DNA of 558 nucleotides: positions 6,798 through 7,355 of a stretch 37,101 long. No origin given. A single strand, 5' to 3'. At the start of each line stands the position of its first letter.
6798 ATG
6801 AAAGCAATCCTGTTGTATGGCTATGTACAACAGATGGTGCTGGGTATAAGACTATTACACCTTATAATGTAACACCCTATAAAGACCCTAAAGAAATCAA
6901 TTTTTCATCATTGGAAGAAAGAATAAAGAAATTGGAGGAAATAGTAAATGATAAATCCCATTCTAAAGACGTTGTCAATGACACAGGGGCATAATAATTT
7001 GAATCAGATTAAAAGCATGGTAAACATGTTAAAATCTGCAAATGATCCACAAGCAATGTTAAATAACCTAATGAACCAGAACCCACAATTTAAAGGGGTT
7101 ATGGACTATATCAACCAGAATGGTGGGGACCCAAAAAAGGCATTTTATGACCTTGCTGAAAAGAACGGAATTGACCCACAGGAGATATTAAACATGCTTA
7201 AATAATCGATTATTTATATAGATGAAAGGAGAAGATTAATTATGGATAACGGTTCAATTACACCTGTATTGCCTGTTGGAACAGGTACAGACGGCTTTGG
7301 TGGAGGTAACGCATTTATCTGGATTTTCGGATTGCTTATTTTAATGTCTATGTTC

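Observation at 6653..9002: Opposite-strand six-gene cassette of unknown function (candidate accessory or host-interaction system)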

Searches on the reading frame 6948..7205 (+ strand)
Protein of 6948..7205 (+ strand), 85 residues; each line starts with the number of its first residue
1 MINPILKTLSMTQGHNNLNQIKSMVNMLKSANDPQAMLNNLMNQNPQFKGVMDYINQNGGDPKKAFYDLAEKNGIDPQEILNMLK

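Call 8: search_protein_families(library=pfam, proteins=[window:6948-7205:+], max_evalue=1)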
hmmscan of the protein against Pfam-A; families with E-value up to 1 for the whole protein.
window:6948-7205:+ (85 aa): 2 families
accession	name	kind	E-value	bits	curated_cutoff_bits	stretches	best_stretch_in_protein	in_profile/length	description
PF02536.19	mTERF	-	0.0005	19.5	23.1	1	2-52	86-133/314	mTERF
PF06385.17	Baculo_LEF-11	-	0.05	14.5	22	1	19-57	9-46/93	Baculovirus LEF-11 protein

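Call 9: search_protein_families(library=phrogs, proteins=[window:6948-7205:+], max_evalue=0.1)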
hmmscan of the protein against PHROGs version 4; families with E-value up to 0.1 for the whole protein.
window:6948-7205:+ (85 aa): 0 families

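Call 20: search_protein_families(library=ncbifam, proteins=[window:6948-7205:+], max_evalue=1)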
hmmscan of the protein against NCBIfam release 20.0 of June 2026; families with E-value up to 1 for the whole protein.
window:6948-7205:+ (85 aa): 0 families

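Call 21: search_protein_families(library=padloc, proteins=[window:6948-7205:+], max_evalue=1)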
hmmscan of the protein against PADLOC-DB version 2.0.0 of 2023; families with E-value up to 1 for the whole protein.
window:6948-7205:+ (85 aa): 1 family
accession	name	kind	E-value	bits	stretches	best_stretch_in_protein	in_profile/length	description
PDLC00733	Effector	-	0.016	12.1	1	6-56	213-264/388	TIR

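Call 89: search_solved_structures(query=A9, max_evalue=10, show_alignments=1)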
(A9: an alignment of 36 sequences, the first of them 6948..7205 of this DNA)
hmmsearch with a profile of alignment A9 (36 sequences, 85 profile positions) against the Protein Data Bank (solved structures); distinct sequences matched with E-value up to 10: 31.
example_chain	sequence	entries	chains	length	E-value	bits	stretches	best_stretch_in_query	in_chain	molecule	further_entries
7bqq_A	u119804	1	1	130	0.007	19.9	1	36-72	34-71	Gogy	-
5vjs_A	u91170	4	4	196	0.027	18.1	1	5-69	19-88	Reaction Center Maquette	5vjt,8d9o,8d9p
2xny_M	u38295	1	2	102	0.1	16.2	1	27-62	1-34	M PROTEIN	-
5vju_A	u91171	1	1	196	0.11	16.1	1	5-69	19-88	Reaction Center Maquette Leu71His variant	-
2oto_A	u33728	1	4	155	0.24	15.1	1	27-61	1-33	M protein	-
1o3x_A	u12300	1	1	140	0.24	15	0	25-57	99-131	ADP-ribosylation factor binding protein GGA1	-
1nwm_X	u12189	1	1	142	0.3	14.7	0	25-57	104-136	ADP-ribosylation factor binding protein GGA1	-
1naf_A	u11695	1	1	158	0.31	14.7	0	25-57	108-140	ADP-ribosylation factor binding protein GGA1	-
1gvh_A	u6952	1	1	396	0.47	14.1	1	39-70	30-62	FLAVOHEMOPROTEIN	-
1oxz_A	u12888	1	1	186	0.6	13.8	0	25-57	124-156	ADP-ribosylation factor binding protein GGA1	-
5jee_A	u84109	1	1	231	0.9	13.2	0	67-83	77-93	DNA repair and recombination protein RadA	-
9kls_A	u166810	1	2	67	0.98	13.1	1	60-77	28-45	Protein LG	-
9kl7_A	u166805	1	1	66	1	13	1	60-77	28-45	Protein LG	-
9klt_A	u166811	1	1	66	1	13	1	60-77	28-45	Protein LG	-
5qul_A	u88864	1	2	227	1.1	13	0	68-84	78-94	RadA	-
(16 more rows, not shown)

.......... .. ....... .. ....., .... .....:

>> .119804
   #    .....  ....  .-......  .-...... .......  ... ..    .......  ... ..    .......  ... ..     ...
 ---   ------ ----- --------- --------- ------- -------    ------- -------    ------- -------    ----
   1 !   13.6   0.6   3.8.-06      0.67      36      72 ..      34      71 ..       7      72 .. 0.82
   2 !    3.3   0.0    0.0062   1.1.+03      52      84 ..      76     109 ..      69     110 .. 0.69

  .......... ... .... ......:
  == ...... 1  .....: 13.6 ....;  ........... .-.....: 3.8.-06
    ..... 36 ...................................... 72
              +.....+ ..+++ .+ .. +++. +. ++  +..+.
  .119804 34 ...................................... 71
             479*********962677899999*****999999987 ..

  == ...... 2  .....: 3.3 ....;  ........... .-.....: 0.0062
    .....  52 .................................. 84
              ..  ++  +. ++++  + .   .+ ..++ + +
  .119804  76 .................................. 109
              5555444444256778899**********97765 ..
